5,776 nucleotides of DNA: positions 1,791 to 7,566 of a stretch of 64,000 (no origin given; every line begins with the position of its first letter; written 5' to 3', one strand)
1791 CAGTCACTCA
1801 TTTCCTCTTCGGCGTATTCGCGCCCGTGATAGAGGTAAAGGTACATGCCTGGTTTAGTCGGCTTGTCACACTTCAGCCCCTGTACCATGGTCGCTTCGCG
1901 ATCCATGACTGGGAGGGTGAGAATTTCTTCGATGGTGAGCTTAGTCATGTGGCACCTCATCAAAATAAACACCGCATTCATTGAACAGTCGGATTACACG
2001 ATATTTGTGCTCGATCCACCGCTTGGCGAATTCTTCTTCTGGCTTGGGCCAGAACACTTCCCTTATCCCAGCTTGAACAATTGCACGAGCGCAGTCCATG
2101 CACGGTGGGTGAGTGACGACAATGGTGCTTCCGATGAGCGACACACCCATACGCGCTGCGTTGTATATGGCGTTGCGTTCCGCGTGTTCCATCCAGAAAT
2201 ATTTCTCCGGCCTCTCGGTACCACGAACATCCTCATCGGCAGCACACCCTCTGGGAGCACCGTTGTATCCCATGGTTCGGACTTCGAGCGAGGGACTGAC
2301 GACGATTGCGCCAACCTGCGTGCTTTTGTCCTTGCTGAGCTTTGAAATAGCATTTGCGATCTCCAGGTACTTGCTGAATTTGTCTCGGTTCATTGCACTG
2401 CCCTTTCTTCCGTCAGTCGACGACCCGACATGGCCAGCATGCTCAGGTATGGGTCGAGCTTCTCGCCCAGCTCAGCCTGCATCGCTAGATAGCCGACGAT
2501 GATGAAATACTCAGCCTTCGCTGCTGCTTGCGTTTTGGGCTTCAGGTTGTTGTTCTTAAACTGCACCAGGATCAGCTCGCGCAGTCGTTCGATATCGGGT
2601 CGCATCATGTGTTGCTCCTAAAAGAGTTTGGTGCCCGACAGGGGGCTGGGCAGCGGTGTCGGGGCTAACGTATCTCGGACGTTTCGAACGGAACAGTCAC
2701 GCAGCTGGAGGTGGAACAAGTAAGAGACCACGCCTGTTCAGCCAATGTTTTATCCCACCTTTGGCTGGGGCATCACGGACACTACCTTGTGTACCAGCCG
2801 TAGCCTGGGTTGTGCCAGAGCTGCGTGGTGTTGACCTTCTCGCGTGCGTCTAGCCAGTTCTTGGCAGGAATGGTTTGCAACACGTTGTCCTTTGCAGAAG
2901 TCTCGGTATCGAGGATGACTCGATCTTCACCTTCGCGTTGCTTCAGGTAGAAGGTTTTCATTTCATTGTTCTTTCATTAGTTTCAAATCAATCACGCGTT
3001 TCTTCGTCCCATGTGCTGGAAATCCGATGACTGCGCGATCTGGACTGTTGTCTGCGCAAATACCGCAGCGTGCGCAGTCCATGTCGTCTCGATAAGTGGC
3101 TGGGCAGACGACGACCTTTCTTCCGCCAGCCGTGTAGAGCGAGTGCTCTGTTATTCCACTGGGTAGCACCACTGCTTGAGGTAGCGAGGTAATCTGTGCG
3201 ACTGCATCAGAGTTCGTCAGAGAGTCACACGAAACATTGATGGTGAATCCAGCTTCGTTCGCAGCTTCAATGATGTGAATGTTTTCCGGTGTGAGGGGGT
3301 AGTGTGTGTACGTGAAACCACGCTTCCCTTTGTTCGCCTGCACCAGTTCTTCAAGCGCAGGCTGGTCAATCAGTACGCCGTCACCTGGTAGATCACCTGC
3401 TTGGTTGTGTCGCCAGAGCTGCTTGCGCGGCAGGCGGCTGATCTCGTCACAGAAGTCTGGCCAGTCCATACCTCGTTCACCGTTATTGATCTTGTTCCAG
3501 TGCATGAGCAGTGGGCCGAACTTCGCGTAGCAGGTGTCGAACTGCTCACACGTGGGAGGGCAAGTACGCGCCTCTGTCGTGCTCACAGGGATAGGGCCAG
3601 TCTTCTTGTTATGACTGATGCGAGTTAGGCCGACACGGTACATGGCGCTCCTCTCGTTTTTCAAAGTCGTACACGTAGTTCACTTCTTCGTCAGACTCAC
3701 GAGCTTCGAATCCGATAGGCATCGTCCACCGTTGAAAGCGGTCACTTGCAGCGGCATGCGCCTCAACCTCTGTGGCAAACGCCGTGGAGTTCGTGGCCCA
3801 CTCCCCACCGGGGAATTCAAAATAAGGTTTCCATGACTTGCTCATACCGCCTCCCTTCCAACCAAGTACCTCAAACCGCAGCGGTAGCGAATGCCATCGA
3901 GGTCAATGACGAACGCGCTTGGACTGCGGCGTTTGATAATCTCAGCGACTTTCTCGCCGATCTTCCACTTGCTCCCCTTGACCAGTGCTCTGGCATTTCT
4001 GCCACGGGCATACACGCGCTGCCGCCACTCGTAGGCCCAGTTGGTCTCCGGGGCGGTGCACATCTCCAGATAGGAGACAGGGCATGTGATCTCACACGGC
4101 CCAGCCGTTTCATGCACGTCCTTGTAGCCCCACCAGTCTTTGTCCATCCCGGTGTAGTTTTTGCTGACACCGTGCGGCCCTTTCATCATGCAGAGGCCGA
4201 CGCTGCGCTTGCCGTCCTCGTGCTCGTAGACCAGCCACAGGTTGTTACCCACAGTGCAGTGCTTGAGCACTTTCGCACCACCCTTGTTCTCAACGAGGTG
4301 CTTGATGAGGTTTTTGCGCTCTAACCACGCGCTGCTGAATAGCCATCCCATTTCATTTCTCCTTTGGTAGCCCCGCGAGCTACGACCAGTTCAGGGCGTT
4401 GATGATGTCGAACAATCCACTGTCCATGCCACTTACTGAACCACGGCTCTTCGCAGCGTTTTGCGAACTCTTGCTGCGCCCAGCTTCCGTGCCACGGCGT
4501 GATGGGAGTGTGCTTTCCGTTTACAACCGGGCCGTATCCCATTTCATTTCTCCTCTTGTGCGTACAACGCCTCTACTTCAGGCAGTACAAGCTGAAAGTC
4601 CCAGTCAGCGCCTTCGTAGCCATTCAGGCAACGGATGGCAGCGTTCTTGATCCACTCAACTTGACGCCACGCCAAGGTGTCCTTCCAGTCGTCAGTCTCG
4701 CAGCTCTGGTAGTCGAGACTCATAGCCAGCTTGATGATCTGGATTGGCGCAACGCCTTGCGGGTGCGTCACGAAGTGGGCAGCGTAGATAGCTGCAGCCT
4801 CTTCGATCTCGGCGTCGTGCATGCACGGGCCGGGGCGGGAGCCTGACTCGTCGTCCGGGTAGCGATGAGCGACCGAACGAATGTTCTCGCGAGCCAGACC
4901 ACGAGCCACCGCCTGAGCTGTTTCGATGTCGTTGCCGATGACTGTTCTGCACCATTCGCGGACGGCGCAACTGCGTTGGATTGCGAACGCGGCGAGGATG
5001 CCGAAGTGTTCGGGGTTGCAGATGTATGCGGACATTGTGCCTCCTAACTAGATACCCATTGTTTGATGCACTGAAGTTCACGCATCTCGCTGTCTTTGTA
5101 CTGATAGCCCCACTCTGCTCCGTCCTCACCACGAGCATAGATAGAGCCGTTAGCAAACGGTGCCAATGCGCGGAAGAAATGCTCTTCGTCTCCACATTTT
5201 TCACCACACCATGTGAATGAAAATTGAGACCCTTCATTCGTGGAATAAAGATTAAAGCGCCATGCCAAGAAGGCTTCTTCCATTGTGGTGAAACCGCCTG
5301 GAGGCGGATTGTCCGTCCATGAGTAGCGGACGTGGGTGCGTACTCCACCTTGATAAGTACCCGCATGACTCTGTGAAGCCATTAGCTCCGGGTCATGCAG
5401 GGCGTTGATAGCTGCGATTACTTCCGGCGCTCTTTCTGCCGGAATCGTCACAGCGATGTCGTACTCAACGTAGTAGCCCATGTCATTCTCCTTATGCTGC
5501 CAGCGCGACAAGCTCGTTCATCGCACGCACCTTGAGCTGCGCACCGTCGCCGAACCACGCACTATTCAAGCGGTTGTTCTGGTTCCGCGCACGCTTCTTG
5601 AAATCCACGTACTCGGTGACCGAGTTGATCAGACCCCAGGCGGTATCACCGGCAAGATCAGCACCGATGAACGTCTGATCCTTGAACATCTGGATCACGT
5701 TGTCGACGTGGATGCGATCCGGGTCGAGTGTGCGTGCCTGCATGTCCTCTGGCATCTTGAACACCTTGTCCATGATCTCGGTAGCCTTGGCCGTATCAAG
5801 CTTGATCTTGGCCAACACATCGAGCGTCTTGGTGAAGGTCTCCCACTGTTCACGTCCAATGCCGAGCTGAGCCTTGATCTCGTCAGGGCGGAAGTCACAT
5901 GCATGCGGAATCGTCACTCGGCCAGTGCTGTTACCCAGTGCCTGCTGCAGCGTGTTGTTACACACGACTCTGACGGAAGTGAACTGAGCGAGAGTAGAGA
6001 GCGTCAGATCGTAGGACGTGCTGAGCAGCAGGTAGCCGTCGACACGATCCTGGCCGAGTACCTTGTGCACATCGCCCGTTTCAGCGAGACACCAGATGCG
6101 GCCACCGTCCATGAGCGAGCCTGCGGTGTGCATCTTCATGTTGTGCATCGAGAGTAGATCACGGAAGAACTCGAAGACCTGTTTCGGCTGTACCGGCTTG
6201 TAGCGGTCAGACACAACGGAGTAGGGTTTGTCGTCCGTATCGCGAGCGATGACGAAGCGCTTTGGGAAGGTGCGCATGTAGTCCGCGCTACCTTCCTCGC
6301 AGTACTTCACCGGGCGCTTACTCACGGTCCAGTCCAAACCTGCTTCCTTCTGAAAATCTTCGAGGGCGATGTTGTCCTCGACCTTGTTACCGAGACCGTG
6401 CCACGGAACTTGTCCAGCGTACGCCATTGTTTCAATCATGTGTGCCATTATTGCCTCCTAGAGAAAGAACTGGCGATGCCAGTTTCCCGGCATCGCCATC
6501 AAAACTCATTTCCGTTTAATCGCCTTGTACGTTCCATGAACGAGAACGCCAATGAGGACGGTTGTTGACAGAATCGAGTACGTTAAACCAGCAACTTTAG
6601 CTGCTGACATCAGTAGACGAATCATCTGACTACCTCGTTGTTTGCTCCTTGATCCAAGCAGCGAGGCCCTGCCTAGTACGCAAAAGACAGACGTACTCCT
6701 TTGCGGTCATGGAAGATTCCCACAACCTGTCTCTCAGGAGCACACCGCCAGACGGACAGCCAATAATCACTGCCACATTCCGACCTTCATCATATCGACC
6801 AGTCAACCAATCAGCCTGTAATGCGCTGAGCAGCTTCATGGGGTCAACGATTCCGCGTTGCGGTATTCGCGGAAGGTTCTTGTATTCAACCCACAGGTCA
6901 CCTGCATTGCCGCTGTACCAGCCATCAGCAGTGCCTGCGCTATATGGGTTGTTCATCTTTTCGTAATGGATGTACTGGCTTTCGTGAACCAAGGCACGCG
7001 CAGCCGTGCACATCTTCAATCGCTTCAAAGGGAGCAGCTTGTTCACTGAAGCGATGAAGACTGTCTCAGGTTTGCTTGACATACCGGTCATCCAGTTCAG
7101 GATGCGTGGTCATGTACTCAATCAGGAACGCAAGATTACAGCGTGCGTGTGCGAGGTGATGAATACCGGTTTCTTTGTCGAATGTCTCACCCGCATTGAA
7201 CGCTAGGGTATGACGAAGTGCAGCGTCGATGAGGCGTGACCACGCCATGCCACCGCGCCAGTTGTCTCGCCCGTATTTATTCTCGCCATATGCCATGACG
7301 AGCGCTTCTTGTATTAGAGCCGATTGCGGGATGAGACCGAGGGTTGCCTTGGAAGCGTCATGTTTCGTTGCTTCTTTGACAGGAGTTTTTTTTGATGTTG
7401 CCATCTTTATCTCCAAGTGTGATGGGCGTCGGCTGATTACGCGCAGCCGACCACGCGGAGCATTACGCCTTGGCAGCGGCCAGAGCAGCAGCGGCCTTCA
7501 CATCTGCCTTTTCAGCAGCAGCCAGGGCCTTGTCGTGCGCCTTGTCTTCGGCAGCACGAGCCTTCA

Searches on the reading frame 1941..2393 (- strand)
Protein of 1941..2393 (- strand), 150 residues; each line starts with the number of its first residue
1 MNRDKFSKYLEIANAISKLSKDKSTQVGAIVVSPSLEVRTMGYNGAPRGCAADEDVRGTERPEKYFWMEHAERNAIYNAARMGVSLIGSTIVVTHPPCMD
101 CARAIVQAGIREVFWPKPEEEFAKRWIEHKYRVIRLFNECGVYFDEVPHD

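Call 95: search_protein_families(library=pfam, proteins=[window:1941-2393:-], max_evalue=0.01)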
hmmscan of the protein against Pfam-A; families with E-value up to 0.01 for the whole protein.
window:1941-2393:- (150 aa): 2 families
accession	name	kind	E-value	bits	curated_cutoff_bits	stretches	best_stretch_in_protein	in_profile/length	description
PF00383.29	dCMP_cyt_deam_1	-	5.9e-19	68.3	25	1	7-114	5-99/102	Cytidine and deoxycytidylate deaminase zinc-binding region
PF14437.12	MafB19-deam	-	3.5e-13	50.1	27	1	9-115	7-99/142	MafB19-like deaminase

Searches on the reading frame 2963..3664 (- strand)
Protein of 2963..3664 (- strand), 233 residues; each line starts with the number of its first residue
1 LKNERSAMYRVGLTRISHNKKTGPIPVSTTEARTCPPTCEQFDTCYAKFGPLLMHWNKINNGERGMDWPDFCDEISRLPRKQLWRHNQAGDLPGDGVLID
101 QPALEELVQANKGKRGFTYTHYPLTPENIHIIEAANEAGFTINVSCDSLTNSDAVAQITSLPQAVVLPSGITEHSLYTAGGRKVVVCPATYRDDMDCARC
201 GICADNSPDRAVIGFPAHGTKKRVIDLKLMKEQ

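Call 51: search_protein_families(library=pfam, proteins=[window:2963-3664:-], max_evalue=0.01)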
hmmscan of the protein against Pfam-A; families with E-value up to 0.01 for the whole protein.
window:2963-3664:- (233 aa): 1 family
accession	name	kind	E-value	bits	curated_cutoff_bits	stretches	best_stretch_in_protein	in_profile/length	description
PF23872.1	DUF7227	-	1.8e-81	273.5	27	1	11-229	3-221/223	Domain of unknown function (DUF7227)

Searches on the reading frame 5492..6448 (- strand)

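Call 51: search_protein_families(library=pfam, proteins=[window:5492-6448:-], max_evalue=0.01)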
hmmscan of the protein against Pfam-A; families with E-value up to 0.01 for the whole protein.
window:5492-6448:- (318 aa): 1 family
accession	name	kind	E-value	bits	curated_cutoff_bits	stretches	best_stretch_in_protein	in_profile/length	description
PF06067.16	DUF932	-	9.7e-55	186.2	23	1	76-298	2-227/227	Domain of unknown function (DUF932)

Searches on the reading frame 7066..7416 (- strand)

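Call 95: search_protein_families(library=pfam, proteins=[window:7066-7416:-], max_evalue=0.01)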
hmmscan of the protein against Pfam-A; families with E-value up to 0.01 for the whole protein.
window:7066-7416:- (116 aa): 1 family
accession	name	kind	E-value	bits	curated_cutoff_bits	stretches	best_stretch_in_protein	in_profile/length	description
PF18909.5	dGTP_diPhyd_N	-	7.4e-32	109.7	27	1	15-111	3-99/99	dATP/dGTP diphosphohydrolase, N-terminal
